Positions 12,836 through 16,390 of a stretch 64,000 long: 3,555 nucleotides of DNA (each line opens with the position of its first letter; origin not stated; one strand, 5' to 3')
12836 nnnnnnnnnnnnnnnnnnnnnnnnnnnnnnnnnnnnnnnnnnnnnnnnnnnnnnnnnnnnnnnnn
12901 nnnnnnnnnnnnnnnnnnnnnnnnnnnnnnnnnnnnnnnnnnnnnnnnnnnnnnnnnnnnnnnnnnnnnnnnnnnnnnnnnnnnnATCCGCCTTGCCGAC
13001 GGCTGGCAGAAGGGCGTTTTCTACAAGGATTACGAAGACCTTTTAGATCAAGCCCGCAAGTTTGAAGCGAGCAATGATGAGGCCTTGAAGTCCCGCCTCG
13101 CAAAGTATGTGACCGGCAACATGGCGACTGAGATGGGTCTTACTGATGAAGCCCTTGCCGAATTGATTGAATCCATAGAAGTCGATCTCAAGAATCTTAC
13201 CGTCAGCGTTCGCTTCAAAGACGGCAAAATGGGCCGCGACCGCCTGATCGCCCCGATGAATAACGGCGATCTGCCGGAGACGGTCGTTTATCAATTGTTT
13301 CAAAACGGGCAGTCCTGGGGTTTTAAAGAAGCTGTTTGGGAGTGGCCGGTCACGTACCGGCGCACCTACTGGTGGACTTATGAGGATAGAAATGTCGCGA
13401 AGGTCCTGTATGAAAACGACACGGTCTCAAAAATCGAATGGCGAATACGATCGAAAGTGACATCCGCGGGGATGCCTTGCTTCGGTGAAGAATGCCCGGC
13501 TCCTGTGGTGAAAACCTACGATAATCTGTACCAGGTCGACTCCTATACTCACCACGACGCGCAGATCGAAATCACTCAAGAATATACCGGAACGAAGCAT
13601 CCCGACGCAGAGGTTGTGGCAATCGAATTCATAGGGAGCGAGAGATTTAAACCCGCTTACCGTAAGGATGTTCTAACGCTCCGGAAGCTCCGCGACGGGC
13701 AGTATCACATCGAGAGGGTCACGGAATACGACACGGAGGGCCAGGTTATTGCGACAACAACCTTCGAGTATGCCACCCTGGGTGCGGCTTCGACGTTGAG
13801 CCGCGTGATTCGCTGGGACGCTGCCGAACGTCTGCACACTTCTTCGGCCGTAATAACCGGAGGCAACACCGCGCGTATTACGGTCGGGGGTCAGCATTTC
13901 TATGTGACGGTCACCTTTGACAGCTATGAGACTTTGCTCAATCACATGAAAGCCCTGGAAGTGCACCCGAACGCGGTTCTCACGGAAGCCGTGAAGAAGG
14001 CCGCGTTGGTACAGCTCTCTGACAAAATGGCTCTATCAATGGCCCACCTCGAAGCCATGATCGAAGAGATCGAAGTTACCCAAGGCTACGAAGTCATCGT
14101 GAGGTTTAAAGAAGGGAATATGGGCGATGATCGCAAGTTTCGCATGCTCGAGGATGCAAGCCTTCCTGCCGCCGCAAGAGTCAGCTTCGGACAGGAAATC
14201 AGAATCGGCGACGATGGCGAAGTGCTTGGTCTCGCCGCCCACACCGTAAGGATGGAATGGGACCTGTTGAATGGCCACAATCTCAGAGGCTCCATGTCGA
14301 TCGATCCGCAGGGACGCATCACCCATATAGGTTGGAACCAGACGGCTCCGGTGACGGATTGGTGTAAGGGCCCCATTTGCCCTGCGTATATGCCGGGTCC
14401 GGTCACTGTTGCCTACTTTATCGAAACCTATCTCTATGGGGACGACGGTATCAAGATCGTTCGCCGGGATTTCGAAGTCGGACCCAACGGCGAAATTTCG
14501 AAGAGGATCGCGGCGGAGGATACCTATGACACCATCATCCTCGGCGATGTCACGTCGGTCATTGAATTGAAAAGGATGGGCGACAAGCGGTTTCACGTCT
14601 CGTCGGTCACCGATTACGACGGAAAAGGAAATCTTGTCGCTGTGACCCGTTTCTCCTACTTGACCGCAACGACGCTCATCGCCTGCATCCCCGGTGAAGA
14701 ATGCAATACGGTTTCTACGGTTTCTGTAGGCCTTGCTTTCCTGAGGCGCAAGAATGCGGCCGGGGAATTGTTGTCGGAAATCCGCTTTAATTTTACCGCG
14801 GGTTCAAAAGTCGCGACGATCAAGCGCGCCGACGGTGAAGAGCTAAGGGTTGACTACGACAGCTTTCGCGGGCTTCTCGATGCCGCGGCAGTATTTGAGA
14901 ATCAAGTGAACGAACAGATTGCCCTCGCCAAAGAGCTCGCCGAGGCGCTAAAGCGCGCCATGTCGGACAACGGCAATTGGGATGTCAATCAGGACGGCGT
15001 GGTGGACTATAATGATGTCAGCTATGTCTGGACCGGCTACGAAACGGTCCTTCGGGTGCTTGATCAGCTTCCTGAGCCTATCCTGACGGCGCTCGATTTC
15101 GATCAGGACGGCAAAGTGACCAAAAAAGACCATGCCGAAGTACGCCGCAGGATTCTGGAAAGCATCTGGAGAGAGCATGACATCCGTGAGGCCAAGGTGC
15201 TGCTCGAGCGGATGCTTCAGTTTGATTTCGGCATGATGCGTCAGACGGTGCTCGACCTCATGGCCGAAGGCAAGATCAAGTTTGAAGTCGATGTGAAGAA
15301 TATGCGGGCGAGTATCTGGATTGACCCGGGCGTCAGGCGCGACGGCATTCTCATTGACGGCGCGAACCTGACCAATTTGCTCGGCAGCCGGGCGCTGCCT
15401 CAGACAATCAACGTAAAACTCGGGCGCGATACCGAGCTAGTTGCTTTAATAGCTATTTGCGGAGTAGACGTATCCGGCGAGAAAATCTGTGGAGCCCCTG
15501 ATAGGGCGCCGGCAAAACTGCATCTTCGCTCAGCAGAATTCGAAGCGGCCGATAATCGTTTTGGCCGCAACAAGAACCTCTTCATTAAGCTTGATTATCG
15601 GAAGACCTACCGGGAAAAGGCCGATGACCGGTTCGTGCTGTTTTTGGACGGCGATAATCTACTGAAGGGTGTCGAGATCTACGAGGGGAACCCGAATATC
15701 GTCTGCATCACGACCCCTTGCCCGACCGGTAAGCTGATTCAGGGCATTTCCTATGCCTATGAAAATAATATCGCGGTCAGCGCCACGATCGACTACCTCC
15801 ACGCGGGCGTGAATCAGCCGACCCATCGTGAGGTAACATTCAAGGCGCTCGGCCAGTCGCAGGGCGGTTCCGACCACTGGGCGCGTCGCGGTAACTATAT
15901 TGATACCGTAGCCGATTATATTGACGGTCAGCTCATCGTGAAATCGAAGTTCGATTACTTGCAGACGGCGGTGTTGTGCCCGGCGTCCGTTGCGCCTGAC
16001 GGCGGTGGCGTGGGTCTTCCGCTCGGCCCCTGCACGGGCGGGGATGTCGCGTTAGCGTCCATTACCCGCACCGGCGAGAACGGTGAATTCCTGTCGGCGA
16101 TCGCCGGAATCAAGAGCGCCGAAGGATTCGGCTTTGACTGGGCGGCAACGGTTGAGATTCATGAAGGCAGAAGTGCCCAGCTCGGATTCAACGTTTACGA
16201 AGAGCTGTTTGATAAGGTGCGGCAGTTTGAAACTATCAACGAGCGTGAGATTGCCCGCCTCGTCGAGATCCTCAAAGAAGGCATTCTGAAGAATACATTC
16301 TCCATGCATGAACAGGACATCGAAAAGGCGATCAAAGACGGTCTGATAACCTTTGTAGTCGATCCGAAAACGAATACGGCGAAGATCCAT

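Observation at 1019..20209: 6,396-aa giant secreted protein with a novel modular architecture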

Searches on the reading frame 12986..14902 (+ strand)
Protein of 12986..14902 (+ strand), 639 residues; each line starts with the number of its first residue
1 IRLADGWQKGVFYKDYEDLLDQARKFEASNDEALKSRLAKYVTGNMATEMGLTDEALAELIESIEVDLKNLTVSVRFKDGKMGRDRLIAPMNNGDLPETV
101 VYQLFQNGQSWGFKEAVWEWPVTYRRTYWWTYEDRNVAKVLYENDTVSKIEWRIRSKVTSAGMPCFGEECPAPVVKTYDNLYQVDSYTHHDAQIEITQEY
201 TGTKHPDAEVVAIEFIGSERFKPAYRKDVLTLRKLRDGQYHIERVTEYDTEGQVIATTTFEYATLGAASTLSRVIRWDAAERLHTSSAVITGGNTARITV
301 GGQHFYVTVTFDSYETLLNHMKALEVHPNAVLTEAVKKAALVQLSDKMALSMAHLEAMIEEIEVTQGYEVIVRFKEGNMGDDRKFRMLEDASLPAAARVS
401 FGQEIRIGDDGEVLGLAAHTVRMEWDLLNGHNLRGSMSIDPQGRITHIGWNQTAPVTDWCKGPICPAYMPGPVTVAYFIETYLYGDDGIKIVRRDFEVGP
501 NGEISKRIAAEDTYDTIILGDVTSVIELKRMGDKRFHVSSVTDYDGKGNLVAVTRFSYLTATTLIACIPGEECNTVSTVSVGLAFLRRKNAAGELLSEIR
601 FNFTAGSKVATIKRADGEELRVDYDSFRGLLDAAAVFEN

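Call 74: predict_structure(alignment_id=A4)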
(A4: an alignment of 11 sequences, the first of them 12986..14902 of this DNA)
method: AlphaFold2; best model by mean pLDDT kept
length: 639 residues; sequences in the alignment: 11
mean_pLDDT: 69.6   pTM: 0.52
mean pLDDT of the five models: 69.6, 69.5, 67.5, 67.2, 66.4
residues with pLDDT >= 90: 126; 70-90: 234; 50-70: 139; < 50: 140
segments of 3 or more residues with pLDDT < 50: 204-223, 408-424, 426-511, 513-519
pLDDT, mean of each block of 10 residues (from residue 1): 72 90 80 84 91 91 92 94 88 90 86 94 78 89 93 86 56 74 91 91 46 35 68 89 91 90 80 87 76 73 65 83 71 65 61 71 69 68 53 61 49 41 42 35 29 24 30 34 41 42 42 44 64 66 78 83 56 52 83 90 66 91 78 84
secondary structure, 60 per line:
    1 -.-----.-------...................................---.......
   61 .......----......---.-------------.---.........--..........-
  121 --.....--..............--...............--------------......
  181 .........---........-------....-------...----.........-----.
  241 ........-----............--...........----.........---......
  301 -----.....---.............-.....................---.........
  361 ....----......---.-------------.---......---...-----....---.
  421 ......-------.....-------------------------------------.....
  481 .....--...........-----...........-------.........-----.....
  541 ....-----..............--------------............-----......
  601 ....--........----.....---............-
elements in order: H16-50 H54-60 E61-67 E72-77 E99-107 E110-119 E123-127 E130-143 E146-160 E175-189 E193-200 H208-211 E226-234 E240-248 E254-265 E268-278 E283-291 E295-300 E306-310 H314-326 H328-348 H352-358 E359-364 E369-374 E396-401 E405-407 E413-416 E420-426 E434-438 E476-485 E488-498 E504-514 E522-530 E536-544 E550-563 E578-589 E595-604 E607-614 E619-623 H627-638

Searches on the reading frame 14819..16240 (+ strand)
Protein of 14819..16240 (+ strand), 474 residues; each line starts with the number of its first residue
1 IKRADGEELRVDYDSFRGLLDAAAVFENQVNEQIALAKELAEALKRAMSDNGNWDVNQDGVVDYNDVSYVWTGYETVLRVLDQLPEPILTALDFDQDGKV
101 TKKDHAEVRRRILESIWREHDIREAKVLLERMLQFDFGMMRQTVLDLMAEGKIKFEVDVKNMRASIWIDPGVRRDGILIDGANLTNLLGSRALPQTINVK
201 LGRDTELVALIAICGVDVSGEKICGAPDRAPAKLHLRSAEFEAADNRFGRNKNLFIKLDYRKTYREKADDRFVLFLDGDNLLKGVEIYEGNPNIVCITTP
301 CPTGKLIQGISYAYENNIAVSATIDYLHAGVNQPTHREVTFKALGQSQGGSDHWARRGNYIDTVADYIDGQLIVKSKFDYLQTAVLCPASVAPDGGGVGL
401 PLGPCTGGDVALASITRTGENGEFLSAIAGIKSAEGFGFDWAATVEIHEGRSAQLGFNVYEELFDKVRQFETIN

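Call 42: predict_structure(alignment_id=A2)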
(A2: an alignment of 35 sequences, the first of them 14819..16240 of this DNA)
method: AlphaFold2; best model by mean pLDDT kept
length: 474 residues; sequences in the alignment: 35
mean_pLDDT: 80.8   pTM: 0.74
mean pLDDT of the five models: 80.8, 80.0, 78.6, 77.8, 77.6
residues with pLDDT >= 90: 228; 70-90: 115; 50-70: 92; < 50: 39
segments of 3 or more residues with pLDDT < 50: 51-71, 226-229, 347-353
pLDDT, mean of each block of 10 residues (from residue 1): 85 94 87 76 63 43 43 56 57 52 71 83 92 91 91 96 97 82 94 96 70 71 58 88 88 94 78 67 95 86 89 89 96 96 69 61 97 98 71 57 61 96 97 92 95 96 96 80
secondary structure, 60 per line:
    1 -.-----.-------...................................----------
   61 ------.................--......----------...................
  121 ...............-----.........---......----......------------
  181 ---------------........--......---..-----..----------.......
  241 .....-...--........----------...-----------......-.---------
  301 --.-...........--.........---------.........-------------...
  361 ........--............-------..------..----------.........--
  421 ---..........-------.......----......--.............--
elements in order: H16-50 H67-83 H86-91 H102-135 H141-149 E153-158 E163-168 E196-203 H206-211 E234-245 E252-259 E284-289 E305-315 E318-326 E336-344 E358-368 E371-382 E410-418 E424-433 E441-447 E452-457 H460-472

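Call 77: fold_search(model_id=the predicted structure, library=pdb)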
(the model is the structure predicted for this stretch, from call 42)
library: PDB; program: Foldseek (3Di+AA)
matches with E <= 10: 434; with E <= 0.001: 0
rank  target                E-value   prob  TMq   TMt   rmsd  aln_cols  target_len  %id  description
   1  3msw                  1.8e-03  0.63  0.09  0.23  19.1       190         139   10  Crystal structure of a Protein with unknown function (BF3112) from Bacteroides fragilis NCTC 9343 at 1.90 A resolution (released 2010-06-09)
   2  6l7i_G                3.2e-03  0.16  0.10  0.08  21.0       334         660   10  Signal substraction of TcdB1-TccC2 and part of TcdA1 (released 2021-03-31)
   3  7pq5                  8.1e-03  0.15  0.10  0.06  19.1       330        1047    8  Photorhabdus laumondii T6SS-associated Rhs protein carrying the Tre23 toxin domain (released 2021-12-01)
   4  6suf_F                1.7e-02  0.09  0.09  0.03  21.9       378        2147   10  Structure of Photorhabdus luminescens Tc holotoxin pore (released 2019-11-06)
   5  5e9u_D                1.8e-02  0.60  0.12  0.12  13.2       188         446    6  Crystal structure of GtfA/B complex bound to UDP and GlcNAc (released 2016-03-02)
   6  6sup                  2.2e-02  0.41  0.17  0.05  18.6       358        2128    8  Crystal Structure of TcdB2-TccC3-Cdc42 (released 2019-12-04)
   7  6h6f_F                2.6e-02  0.07  0.09  0.03  26.2       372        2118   10  PTC3 holotoxin complex from Photorhabdus luminiscens - Mutant TcC-D651A (released 2018-10-03)
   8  4wac                  4.0e-02  0.63  0.12  0.11  16.3       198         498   11  Crystal Structure of TarM (released 2015-02-25)
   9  7vfl_A                4.7e-02  0.51  0.11  0.11  15.3       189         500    6  Crystal structure of SdgB (UDP, NAG, and O-glycosylated SD peptide-binding form) (released 2021-11-24)
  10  7opi_A                4.7e-02  0.15  0.12  0.08  15.8       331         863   10  Structure of a minimal SF3B core in complex with the inactive modulator spliceostatin E (form I) (released 2021-08-04)
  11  7b0i_A                5.0e-02  0.06  0.09  0.06  23.9       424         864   10  Structure of a minimal SF3B core in complex with spliceostatin A (form II) (released 2021-08-04)
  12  9c1h_4                5.3e-02  0.09  0.09  0.08  24.7       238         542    8  Rhesus rotavirus (upright structure at 2.88 Angstrom resolution) (released 2025-04-30)
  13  4x7r_A                5.6e-02  0.72  0.11  0.11  15.1       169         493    9  Crystal structure of S. aureus TarM G117R mutant in complex with Fondaparinux, alpha-GlcNAc-glycerol and UDP (released 2015-02-25)
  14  5vae_C                5.9e-02  0.57  0.12  0.11  14.5       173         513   10  Crystal structure of accessory secretion protein 1 and 3 (released 2018-02-21)
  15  7vfo_A                5.9e-02  0.51  0.12  0.11  15.1       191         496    7  Crystal structure of SdgB (Phosphate-binding form) (released 2021-11-24)
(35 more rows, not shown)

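Call 86: search_solved_structures(query=A2, max_evalue=1)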
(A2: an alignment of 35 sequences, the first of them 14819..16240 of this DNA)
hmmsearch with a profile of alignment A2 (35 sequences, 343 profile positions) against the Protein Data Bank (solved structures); distinct sequences matched with E-value up to 1: 1.
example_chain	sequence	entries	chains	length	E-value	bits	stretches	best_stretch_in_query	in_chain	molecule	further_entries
7nwg_a2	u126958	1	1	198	0.17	14.7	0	28-79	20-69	ribosomal protein eS25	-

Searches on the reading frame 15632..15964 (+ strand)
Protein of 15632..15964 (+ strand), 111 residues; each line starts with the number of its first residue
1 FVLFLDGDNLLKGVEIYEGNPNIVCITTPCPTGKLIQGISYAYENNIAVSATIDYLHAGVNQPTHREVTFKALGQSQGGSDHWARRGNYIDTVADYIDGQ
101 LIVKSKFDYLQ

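Call 82: find_related_loci(query=A5, collection=genome_contigs, flank=2000)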
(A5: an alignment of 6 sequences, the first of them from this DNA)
Query A5 (111 aa) in genome_contigs; peptide patterns used: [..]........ (x = any residue, [..] = any of these).
64 stretches matched a pattern; 8 encode a relative of the query (tblastn E <= 1e-3); 8 distinct loci.
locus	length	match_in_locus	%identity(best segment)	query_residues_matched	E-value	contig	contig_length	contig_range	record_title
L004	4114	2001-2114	45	12-49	8e-7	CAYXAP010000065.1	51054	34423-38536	MAG TPA_asm: uncultured Sandaracinus sp. isolate SRP321284_co1_170 genome assembly, contig: NODE_754_length_51054_cov_18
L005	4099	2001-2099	48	13-45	3e-6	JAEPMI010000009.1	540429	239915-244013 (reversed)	MAG: Deltaproteobacteria bacterium isolate HCUG1432-5 NODE_9_length_540429_cov_32.644339, whole genome shotgun sequence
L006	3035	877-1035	40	13-67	2e-5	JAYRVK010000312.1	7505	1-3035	MAG: Sandaracinaceae bacterium isolate NJ_NJASGE3bin.19 k141_412414, whole genome shotgun sequence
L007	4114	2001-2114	43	20-61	3e-5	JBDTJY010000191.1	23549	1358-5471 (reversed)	MAG: Kofleriaceae bacterium isolate cluster2_bin.64 k127_5735897, whole genome shotgun sequence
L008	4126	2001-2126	38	17-55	3e-5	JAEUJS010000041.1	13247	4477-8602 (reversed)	MAG: Archangium sp. isolate new MAG-75 k141_2756417, whole genome shotgun sequence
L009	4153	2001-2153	40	15-67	4e-5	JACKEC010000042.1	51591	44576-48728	MAG: Sandaracinaceae bacterium isolate HK-STAS-MYXO-23 HK-STAS-MYXO-23_42, whole genome shotgun sequence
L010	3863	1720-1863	31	10-54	5e-5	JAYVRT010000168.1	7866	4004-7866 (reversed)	MAG: Archangiaceae bacterium isolate GL73_DN_concoct_64 GL73_DN_concoct_64_167, whole genome shotgun sequence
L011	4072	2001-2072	58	12-35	4e-5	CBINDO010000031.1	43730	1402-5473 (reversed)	MAG TPA_asm: uncultured bacterium isolate SRR16817062_binner13_Refined_9 genome assembly, contig: ERZ27393189.262, whole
